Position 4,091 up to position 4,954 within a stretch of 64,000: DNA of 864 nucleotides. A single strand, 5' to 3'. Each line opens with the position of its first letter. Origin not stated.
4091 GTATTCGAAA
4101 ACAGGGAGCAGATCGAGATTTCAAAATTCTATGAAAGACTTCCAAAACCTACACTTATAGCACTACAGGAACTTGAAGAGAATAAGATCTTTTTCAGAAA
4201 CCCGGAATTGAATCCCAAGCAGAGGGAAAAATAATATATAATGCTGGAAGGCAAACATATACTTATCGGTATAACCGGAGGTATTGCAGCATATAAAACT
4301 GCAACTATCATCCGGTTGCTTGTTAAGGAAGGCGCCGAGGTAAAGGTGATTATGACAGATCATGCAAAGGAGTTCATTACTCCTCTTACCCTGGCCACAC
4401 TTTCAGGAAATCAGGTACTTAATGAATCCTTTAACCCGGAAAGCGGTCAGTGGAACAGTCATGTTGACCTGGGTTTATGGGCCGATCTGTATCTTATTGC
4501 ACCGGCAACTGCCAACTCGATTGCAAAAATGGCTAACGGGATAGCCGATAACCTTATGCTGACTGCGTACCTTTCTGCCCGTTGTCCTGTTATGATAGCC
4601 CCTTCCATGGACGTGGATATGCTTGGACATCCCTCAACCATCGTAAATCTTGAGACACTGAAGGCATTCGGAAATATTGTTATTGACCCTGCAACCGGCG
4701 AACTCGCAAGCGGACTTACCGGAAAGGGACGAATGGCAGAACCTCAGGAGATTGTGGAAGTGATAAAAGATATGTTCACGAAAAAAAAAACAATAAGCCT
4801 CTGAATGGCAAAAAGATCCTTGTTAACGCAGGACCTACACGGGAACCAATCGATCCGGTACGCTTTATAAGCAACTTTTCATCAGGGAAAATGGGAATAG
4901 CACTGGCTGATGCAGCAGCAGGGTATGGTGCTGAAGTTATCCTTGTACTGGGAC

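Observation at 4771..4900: coaBC is interrupted exactly at an A10 run: candidate programmed frameshift or transcriptional slippage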

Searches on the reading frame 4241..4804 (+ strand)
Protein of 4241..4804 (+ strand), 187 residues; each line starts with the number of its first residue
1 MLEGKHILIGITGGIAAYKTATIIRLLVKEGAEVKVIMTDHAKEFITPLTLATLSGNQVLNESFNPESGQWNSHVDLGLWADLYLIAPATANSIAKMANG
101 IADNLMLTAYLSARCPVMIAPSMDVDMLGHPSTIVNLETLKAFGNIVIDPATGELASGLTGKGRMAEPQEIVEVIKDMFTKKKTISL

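Call 6: find_encoding_contigs(protein=window:4241-4804:+, flank=3000, max_places=10)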
Protein window:4241-4804:+ (187 aa): 2 contigs read that carry it; 2 places shown.
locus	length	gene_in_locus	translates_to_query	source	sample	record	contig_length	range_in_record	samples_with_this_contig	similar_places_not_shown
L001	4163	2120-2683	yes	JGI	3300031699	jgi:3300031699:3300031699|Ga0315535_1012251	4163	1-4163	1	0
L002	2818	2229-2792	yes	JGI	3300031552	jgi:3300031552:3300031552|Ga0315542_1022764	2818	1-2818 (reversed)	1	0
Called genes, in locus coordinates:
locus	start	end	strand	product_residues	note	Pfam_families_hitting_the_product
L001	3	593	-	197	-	?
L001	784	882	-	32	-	-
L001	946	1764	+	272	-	PF13174:TPR_6 (faint), PF13525:YfiO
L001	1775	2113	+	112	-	PF01192:RNA_pol_Rpb6 (weak)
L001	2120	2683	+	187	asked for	PF02441:Flavoprotein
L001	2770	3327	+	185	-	PF04127:DFP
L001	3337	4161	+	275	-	?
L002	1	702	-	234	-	?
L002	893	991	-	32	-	-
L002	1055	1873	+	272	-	PF13174:TPR_6 (faint), PF13525:YfiO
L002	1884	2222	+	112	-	PF01192:RNA_pol_Rpb6 (weak)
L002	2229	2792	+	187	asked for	PF02441:Flavoprotein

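Call 27: find_homologous_proteins(query=window:4241-4801:+, max_evalue=1e-30)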
Query window:4241-4801:+ (187 aa): 7322 proteins with E <= 1e-30 among 7914 candidates; the best 120 are listed.
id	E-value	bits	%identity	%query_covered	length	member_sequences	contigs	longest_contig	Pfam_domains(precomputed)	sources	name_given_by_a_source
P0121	8.7e-116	402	100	100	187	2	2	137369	PF02441.25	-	-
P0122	1.1e-104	366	88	100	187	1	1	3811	PF02441.25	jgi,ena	-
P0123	1.4e-104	365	88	100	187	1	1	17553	PF02441.25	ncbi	-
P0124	5.2e-104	363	89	100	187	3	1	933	PF02441.25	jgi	-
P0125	1.1e-99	349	85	100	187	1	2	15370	PF02441.25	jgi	jgi:phosphopantothenoylcysteine decarboxylase/phosphopantothenate--cysteine ligase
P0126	6.3e-99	347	84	100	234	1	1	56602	PF02441.25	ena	-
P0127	3.1e-97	341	83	100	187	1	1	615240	PF02441.25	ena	-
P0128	4.0e-97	341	82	100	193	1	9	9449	PF02441.25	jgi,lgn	jgi:phosphopantothenoylcysteine decarboxylase/phosphopantothenate--cysteine ligase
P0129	8.1e-97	340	82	100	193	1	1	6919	PF02441.25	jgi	jgi:phosphopantothenoylcysteine decarboxylase/phosphopantothenate--cysteine ligase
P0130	1.4e-96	339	81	100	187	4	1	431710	PF02441.25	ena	-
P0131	1.6e-96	339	81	99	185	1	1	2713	PF02441.25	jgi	jgi:phosphopantothenoylcysteine decarboxylase/phosphopantothenate--cysteine ligase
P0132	2.1e-96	339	81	100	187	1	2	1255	PF02441.25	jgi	jgi:phosphopantothenoylcysteine decarboxylase/phosphopantothenate--cysteine ligase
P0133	2.2e-96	339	82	100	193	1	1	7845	PF02441.25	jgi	jgi:phosphopantothenoylcysteine decarboxylase/phosphopantothenate--cysteine ligase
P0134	2.2e-96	339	81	100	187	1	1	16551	PF02441.25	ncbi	-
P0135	2.6e-96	338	83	98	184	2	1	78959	PF02441.25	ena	-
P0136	6.6e-96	337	82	99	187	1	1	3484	PF02441.25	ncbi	-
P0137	6.8e-96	337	81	100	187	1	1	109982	PF02441.25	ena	-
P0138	7.5e-96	337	80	99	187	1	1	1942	PF02441.25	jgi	jgi:phosphopantothenoylcysteine decarboxylase/phosphopantothenate--cysteine ligase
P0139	8.2e-96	337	81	99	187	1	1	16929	PF02441.25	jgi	jgi:phosphopantothenoylcysteine decarboxylase / phosphopantothenate---cysteine ligase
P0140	9.5e-96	336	80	100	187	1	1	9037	PF02441.25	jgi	-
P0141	1.0e-95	336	80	100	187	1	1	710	PF02441.25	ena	-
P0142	1.2e-95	336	81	100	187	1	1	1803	PF02441.25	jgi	jgi:phosphopantothenoylcysteine decarboxylase/phosphopantothenate--cysteine ligase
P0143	1.4e-95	336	80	100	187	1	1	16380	PF02441.25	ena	-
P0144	1.7e-95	336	80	98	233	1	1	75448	PF04127.23,PF02441.25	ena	-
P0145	1.8e-95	336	81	100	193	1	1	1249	PF02441.25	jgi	jgi:phosphopantothenoylcysteine decarboxylase/phosphopantothenate--cysteine ligase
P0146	2.0e-95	335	80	99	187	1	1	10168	PF02441.25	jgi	jgi:phosphopantothenoylcysteine decarboxylase / phosphopantothenate---cysteine ligase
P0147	2.1e-95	335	80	100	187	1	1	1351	PF02441.25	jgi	jgi:phosphopantothenoylcysteine decarboxylase / phosphopantothenate---cysteine ligase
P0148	2.8e-95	335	80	100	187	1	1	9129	PF02441.25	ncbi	-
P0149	3.0e-95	335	81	99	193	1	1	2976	PF02441.25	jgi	jgi:phosphopantothenoylcysteine decarboxylase/phosphopantothenate--cysteine ligase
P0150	3.5e-95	335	81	99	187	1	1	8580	PF02441.25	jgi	jgi:phosphopantothenoylcysteine decarboxylase / phosphopantothenate---cysteine ligase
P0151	3.7e-95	335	80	100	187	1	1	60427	PF02441.25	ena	-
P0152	4.1e-95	334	81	100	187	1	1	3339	PF02441.25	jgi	jgi:phosphopantothenoylcysteine decarboxylase / phosphopantothenate---cysteine ligase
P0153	4.9e-95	334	80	100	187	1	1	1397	PF02441.25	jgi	jgi:phosphopantothenoylcysteine decarboxylase/phosphopantothenate--cysteine ligase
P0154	6.6e-95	334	79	100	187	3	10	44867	PF02441.25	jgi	jgi:phosphopantothenoylcysteine decarboxylase/phosphopantothenate--cysteine ligase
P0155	7.4e-95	334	81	98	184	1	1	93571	PF02441.25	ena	-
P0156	9.5e-95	333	81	98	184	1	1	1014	PF02441.25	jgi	-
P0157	9.7e-95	333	81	99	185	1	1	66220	PF02441.25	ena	-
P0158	1.0e-94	333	80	99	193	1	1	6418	PF02441.25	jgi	-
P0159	1.0e-94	333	81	100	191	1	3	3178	PF02441.25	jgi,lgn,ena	jgi:phosphopantothenoylcysteine decarboxylase/phosphopantothenate--cysteine ligase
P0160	1.0e-94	333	80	100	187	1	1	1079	PF02441.25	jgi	jgi:phosphopantothenoylcysteine decarboxylase / phosphopantothenate---cysteine ligase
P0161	1.2e-94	333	80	100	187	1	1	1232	PF02441.25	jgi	-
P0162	1.3e-94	333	80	99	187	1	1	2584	PF02441.25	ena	-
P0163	1.5e-94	333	79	100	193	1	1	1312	PF02441.25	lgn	-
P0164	1.5e-94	333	80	100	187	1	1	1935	PF02441.25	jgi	jgi:phosphopantothenoylcysteine decarboxylase/phosphopantothenate--cysteine ligase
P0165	1.5e-94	333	81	100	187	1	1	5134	PF02441.25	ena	-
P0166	1.5e-94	333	81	98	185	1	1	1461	PF02441.25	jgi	jgi:phosphopantothenoylcysteine decarboxylase/phosphopantothenate--cysteine ligase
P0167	1.6e-94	332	80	100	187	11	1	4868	PF02441.25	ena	-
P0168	1.7e-94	332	80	99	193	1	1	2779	PF02441.25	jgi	jgi:phosphopantothenoylcysteine decarboxylase / phosphopantothenate---cysteine ligase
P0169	1.7e-94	332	80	99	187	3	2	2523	PF02441.25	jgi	jgi:phosphopantothenoylcysteine decarboxylase/phosphopantothenate--cysteine ligase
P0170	1.9e-94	332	81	100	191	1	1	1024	PF02441.25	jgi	jgi:phosphopantothenoylcysteine decarboxylase/phosphopantothenate--cysteine ligase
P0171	1.9e-94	332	80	99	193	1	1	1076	PF02441.25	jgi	jgi:phosphopantothenoylcysteine decarboxylase/phosphopantothenate--cysteine ligase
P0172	2.1e-94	332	80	99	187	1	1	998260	PF02441.25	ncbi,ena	-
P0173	2.1e-94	332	78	100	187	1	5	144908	PF02441.25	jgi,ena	jgi:phosphopantothenoylcysteine decarboxylase/phosphopantothenate--cysteine ligase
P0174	2.1e-94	332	80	100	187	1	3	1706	PF02441.25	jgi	jgi:phosphopantothenoylcysteine decarboxylase/phosphopantothenate--cysteine ligase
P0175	2.1e-94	332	80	100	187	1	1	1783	PF02441.25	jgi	jgi:phosphopantothenoylcysteine decarboxylase/phosphopantothenate--cysteine ligase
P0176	2.3e-94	332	80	99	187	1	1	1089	PF02441.25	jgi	jgi:phosphopantothenoylcysteine decarboxylase/phosphopantothenate--cysteine ligase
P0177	2.4e-94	332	80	100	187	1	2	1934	PF02441.25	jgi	jgi:phosphopantothenoylcysteine decarboxylase / phosphopantothenate---cysteine ligase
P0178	2.4e-94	332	82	98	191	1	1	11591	PF02441.25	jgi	-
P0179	2.6e-94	332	80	100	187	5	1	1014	PF02441.25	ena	-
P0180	2.6e-94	332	80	98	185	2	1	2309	PF02441.25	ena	-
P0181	3.1e-94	332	80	100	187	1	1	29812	PF02441.25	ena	-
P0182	3.1e-94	332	78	100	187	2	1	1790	PF02441.25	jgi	jgi:phosphopantothenoylcysteine decarboxylase/phosphopantothenate--cysteine ligase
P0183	3.1e-94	332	78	100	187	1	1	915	PF02441.25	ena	-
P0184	3.2e-94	332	79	100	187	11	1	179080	PF02441.25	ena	-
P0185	3.3e-94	331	81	99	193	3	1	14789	PF02441.25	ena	-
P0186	3.5e-94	331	82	98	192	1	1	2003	PF02441.25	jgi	-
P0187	3.6e-94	331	80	99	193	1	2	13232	PF02441.25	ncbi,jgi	-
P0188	3.7e-94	331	80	99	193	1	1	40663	PF02441.25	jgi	-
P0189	3.7e-94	331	79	100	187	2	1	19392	PF02441.25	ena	-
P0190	3.7e-94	331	79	100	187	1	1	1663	PF02441.25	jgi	jgi:phosphopantothenoylcysteine decarboxylase/phosphopantothenate--cysteine ligase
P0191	3.7e-94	331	80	99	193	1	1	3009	PF02441.25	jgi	jgi:phosphopantothenoylcysteine decarboxylase/phosphopantothenate--cysteine ligase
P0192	4.0e-94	331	79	99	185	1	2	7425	PF02441.25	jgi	jgi:phosphopantothenoylcysteine decarboxylase / phosphopantothenate---cysteine ligase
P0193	4.0e-94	331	82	98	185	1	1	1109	PF02441.25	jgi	-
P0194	4.1e-94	331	80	100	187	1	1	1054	PF02441.25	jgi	jgi:phosphopantothenoylcysteine decarboxylase/phosphopantothenate--cysteine ligase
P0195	4.1e-94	331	78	100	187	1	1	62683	PF02441.25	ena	-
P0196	4.2e-94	331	79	99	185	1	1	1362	PF02441.25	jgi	jgi:phosphopantothenoylcysteine decarboxylase/phosphopantothenate--cysteine ligase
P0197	4.4e-94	331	80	99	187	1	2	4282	PF02441.25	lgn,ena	-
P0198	4.4e-94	331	78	100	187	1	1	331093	PF02441.25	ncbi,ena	-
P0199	4.4e-94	331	81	98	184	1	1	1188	PF02441.25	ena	-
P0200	4.9e-94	331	79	100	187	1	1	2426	PF02441.25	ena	-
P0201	5.5e-94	331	78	100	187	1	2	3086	PF02441.25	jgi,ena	jgi:phosphopantothenoylcysteine decarboxylase/phosphopantothenate--cysteine ligase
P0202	5.7e-94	331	79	100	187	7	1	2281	PF02441.25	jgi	-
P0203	6.8e-94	330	81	98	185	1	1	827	PF02441.25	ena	-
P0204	6.9e-94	330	79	99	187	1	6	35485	PF02441.25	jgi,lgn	jgi:phosphopantothenoylcysteine decarboxylase/phosphopantothenate--cysteine ligase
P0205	7.3e-94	330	79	100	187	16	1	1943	PF02441.25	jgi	-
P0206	7.6e-94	330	80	100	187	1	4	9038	PF02441.25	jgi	jgi:phosphopantothenoylcysteine decarboxylase/phosphopantothenate--cysteine ligase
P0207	7.6e-94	330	78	100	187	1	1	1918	PF02441.25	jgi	jgi:phosphopantothenoylcysteine decarboxylase / phosphopantothenate---cysteine ligase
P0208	1.0e-93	330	78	100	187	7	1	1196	PF02441.25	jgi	jgi:phosphopantothenoylcysteine decarboxylase / phosphopantothenate---cysteine ligase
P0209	1.1e-93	330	79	100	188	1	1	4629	PF02441.25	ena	-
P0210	1.1e-93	330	80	100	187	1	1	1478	PF02441.25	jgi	jgi:phosphopantothenoylcysteine decarboxylase / phosphopantothenate---cysteine ligase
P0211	1.1e-93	330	79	99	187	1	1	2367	PF02441.25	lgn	-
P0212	1.1e-93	330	78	100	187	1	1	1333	PF02441.25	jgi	jgi:phosphopantothenoylcysteine decarboxylase/phosphopantothenate--cysteine ligase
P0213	1.1e-93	330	79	100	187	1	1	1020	PF02441.25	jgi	-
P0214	1.3e-93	330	79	99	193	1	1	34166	PF02441.25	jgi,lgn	-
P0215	1.3e-93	329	79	99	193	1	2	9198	PF02441.25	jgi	jgi:phosphopantothenoylcysteine decarboxylase/phosphopantothenate--cysteine ligase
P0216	1.4e-93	329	78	100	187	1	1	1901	PF02441.25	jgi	-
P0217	1.5e-93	329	81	100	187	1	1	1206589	PF02441.25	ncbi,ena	-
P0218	1.5e-93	329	81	100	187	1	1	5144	PF02441.25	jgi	jgi:phosphopantothenoylcysteine decarboxylase / phosphopantothenate---cysteine ligase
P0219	1.6e-93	329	79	99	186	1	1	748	PF02441.25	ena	-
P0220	1.6e-93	329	77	100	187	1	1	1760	PF02441.25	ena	-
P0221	1.6e-93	329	78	99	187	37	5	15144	PF02441.25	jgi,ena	-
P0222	1.6e-93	329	81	98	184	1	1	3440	PF02441.25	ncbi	-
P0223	1.8e-93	329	79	100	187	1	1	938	PF02441.25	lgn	-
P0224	1.9e-93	329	78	99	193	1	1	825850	PF02441.25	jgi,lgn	jgi:phosphopantothenoylcysteine decarboxylase/phosphopantothenate--cysteine ligase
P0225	1.9e-93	329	79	98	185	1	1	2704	PF02441.25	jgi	jgi:phosphopantothenoylcysteine decarboxylase/phosphopantothenate--cysteine ligase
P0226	1.9e-93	329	79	100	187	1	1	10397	PF02441.25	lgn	-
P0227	1.9e-93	329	78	100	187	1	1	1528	PF02441.25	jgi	jgi:phosphopantothenoylcysteine decarboxylase/phosphopantothenate--cysteine ligase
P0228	2.0e-93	329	79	100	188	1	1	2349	PF02441.25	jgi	-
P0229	2.0e-93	329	80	99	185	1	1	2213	PF02441.25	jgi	-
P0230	2.1e-93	329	78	100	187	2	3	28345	PF02441.25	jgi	jgi:phosphopantothenoylcysteine decarboxylase/phosphopantothenate--cysteine ligase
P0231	2.2e-93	329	78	100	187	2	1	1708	PF02441.25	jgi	-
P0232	2.3e-93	329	81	97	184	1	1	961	PF02441.25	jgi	jgi:phosphopantothenoylcysteine decarboxylase/phosphopantothenate--cysteine ligase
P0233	2.9e-93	328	78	99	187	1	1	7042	PF02441.25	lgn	-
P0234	3.0e-93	328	79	99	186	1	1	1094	PF02441.25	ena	-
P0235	3.1e-93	328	78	100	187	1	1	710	PF02441.25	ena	-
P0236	3.3e-93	328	78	99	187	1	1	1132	PF02441.25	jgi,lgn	jgi:phosphopantothenoylcysteine decarboxylase/phosphopantothenate--cysteine ligase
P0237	3.4e-93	328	79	100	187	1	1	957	PF02441.25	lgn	-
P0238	3.4e-93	328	79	100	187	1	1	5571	PF02441.25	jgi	jgi:phosphopantothenoylcysteine decarboxylase/phosphopantothenate--cysteine ligase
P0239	3.7e-93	328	79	100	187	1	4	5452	PF02441.25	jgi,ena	-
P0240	3.8e-93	328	79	99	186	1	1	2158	PF02441.25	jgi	-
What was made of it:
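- The top 120 protein clusters matching the 187-aa ORF are all 184-234-aa CoaC-only proteins, 118 of them 184-193 aa (call 27).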

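Call 37: find_encoding_contigs(protein=P0154, flank=1500, max_places=10)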
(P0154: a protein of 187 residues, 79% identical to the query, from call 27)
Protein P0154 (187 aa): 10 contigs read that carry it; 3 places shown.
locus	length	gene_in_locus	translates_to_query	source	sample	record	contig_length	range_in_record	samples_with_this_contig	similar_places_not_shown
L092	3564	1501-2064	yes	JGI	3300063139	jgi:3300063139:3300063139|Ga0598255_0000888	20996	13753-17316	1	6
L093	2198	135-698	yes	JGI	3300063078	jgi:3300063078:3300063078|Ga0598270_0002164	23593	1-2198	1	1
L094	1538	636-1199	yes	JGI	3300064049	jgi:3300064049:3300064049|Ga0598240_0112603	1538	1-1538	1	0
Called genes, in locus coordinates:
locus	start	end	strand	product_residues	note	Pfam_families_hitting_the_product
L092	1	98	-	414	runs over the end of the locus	PF00155:Aminotran_1_2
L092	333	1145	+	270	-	PF13174:TPR_6 (faint), PF13525:YfiO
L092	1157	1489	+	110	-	PF01192:RNA_pol_Rpb6 (weak)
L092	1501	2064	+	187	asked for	PF02441:Flavoprotein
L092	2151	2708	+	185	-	PF04127:DFP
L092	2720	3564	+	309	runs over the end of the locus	PF16119:DUF4835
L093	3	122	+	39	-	?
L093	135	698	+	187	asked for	PF02441:Flavoprotein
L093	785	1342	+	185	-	PF04127:DFP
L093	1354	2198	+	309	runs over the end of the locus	PF16119:DUF4835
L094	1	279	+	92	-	?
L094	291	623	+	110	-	PF01192:RNA_pol_Rpb6 (weak)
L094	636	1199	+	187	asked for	PF02441:Flavoprotein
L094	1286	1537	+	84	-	?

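Call 38: find_encoding_contigs(protein=P0128, flank=1500, max_places=10)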
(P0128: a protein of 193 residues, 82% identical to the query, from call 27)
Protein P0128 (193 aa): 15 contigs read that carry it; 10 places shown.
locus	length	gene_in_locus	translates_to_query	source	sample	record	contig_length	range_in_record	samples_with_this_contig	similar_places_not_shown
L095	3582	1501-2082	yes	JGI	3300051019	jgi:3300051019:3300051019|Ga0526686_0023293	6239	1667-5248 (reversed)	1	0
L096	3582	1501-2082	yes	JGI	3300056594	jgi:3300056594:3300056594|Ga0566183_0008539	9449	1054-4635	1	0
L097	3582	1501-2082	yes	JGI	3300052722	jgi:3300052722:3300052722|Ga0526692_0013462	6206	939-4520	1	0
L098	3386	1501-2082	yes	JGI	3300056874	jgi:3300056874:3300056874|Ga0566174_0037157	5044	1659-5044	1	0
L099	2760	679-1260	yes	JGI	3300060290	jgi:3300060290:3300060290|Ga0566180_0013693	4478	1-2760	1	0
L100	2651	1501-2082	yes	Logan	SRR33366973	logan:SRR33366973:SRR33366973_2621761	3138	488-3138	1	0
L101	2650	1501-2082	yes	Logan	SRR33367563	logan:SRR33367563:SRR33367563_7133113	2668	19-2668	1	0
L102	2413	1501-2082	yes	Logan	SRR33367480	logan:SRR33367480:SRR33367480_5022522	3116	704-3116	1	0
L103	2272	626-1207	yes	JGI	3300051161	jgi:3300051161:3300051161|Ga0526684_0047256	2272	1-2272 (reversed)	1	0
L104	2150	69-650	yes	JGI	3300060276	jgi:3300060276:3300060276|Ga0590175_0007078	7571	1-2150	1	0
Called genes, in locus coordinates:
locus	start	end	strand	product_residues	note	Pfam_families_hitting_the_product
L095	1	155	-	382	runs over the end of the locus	?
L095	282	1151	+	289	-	PF13525:YfiO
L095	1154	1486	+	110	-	PF01192:RNA_pol_Rpb6 (weak)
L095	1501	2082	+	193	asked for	PF02441:Flavoprotein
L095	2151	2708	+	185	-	PF04127:DFP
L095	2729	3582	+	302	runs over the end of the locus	PF16119:DUF4835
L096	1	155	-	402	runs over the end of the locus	?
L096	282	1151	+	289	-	PF13525:YfiO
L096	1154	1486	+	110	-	PF01192:RNA_pol_Rpb6 (weak)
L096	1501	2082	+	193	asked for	PF02441:Flavoprotein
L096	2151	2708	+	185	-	PF04127:DFP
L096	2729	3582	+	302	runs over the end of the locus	PF16119:DUF4835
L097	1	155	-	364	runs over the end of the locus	?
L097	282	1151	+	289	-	PF13525:YfiO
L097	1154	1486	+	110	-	PF01192:RNA_pol_Rpb6 (weak)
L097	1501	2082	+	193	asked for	PF02441:Flavoprotein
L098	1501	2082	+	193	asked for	PF02441:Flavoprotein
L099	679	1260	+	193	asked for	PF02441:Flavoprotein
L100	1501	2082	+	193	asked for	PF02441:Flavoprotein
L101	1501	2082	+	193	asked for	PF02441:Flavoprotein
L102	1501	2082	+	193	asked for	PF02441:Flavoprotein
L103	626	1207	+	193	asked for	PF02441:Flavoprotein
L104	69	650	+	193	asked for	PF02441:Flavoprotein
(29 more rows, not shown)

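Call 44: search_protein_families(library=pfam, proteins=[window:4241-4801:+])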
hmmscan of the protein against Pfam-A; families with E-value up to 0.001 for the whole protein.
window:4241-4801:+ (187 aa): 1 family
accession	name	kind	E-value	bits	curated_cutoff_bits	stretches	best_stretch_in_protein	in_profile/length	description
PF02441.25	Flavoprotein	-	1.7e-35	122.4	22.7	1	5-178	1-161/162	Flavoprotein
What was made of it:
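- On CoaBC bifunctional enzyme (NCBIfam TIGR00521 coaBC_dfp): Call 44: PF02441, 122 bits, profile positions 1-161/162 in the ORF 4241-4801.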

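Call 45: search_protein_families(library=ncbifam, proteins=[window:4241-4801:+])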
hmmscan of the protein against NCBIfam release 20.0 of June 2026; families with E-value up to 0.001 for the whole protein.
window:4241-4801:+ (187 aa): 10 families
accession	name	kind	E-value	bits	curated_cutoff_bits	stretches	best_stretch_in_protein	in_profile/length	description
TIGR00521.1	coaBC_dfp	equivalog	1e-60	205.9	219.7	1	2-184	1-183/392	bifunctional phosphopantothenoylcysteine decarboxylase/phosphopantothenate--cysteine ligase CoaBC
TIGR02113.1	coaC_strep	equivalog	9.3e-45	152.6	261.4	1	5-178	1-176/177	phosphopantothenoylcysteine decarboxylase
NF006161.0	PRK08305.1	equivalog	3.3e-10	39.9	156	1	2-150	3-154/196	dipicolinate synthase subunit B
TIGR02699.1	archaeo_AfpA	hypoth_equivalog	6.6e-09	35.6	192.45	1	63-122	62-123/174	archaeoflavoprotein AfpA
NF033753.1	RiPP_decarbCypD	equivalog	1.4e-06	27.7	215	1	3-125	6-130/182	CypD family RiPP peptide-cysteine decarboxylase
TIGR02700.1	flavo_MJ0208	hypoth_equivalog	2.9e-06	26.7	251.35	1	58-113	64-118/234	dihydromethanopterin reductase (acceptor)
TIGR02852.1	spore_dpaB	equivalog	4.4e-06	26.2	229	1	5-147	1-146/187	dipicolinate synthase subunit B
TIGR00421.1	ubiX_pad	subfamily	7.6e-05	22.5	108.9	1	7-109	2-104/181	UbiX family flavin prenyltransferase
NF004685.0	PRK06029.1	subfamily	0.00013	22.1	188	1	5-109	2-107/187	UbiX family flavin prenyltransferase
NF041206.1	VdcB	exception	0.0002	21.1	290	1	7-108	2-104/184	non-oxidative hydroxyarylic acid decarboxylases subunit B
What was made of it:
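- Closest known: Naturally split coaB and coaC genes. Different: Both halves score best against the fused-type model TIGR00521, and below the cut-offs of the split-type models (call 45).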

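Call 69: find_encoding_contigs(protein=P0192, flank=900, max_places=6)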
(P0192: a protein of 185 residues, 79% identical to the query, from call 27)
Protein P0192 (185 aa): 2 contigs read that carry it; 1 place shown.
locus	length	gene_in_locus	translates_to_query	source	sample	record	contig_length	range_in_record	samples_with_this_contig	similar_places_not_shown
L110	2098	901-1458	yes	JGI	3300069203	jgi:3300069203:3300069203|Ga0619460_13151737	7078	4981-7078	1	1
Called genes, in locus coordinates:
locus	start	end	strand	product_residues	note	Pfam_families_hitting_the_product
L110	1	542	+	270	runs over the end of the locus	PF13525:YfiO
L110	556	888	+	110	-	PF01192:RNA_pol_Rpb6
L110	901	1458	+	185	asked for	PF02441:Flavoprotein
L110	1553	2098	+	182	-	?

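Call 70: find_encoding_contigs(protein=P0135, flank=900, max_places=6)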
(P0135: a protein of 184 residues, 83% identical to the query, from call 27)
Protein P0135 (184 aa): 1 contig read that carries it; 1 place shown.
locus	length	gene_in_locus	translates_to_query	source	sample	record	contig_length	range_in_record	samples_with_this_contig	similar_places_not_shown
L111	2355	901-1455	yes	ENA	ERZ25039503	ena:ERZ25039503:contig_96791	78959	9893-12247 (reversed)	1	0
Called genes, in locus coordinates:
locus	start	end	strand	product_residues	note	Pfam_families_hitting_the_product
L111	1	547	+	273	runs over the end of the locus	PF13174:TPR_6 (faint), PF13525:YfiO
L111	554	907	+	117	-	PF01192:RNA_pol_Rpb6 (weak)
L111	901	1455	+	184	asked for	PF02441:Flavoprotein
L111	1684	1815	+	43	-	PF04127:DFP (weak)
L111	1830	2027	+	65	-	PF04127:DFP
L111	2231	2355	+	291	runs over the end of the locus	PF16119:DUF4835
